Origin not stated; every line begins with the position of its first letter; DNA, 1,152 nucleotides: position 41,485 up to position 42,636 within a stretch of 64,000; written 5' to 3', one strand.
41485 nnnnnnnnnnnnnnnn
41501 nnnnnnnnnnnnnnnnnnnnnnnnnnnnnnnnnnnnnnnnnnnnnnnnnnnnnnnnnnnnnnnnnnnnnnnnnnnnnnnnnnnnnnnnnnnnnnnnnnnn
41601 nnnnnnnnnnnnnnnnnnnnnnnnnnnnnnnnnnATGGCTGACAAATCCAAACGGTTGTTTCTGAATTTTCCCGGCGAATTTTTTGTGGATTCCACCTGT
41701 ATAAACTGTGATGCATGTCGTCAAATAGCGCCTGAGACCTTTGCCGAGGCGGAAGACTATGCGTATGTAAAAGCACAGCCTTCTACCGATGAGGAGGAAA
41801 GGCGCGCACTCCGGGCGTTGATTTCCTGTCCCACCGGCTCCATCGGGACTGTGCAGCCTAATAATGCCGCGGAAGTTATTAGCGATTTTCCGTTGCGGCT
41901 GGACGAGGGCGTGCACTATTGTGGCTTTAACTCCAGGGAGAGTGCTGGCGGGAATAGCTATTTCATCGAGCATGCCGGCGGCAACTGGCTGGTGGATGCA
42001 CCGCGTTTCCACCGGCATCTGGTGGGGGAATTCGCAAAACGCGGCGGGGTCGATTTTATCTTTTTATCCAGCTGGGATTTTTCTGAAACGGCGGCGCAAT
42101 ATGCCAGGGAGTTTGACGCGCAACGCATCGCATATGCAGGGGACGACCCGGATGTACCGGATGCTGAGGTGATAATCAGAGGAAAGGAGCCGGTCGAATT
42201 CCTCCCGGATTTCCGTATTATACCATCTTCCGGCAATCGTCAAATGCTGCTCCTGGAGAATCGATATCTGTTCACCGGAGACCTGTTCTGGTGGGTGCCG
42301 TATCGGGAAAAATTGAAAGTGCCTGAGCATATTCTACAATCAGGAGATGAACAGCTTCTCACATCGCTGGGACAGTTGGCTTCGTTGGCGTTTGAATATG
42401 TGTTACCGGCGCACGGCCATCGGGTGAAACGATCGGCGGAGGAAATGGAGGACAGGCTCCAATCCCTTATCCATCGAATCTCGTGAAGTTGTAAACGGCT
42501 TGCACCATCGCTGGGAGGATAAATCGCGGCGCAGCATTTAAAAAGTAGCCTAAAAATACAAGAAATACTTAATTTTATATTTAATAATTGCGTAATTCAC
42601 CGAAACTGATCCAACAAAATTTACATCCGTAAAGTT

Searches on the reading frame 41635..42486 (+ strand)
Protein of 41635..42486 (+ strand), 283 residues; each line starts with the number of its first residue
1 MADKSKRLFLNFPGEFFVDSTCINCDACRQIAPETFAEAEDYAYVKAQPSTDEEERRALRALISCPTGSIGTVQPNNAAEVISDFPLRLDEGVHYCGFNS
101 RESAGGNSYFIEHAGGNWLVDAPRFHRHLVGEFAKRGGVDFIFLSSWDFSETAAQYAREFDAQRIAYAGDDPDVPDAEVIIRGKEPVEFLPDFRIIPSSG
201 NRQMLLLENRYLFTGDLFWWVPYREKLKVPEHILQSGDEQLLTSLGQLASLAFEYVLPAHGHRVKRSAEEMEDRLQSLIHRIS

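Call 31: search_protein_families(library=pfam, proteins=[window:41635-42486:+])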
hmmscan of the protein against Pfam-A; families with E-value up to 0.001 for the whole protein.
window:41635-42486:+ (283 aa): 2 families
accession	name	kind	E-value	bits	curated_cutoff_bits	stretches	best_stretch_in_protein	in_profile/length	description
PF13370.11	Fer4_13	-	1.2e-19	71.2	24.5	1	18-72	1-58/58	4Fe-4S single cluster domain of Ferredoxin I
PF13459.11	Fer4_15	-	0.00066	20.8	22.4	0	20-70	6-64/66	4Fe-4S single cluster domain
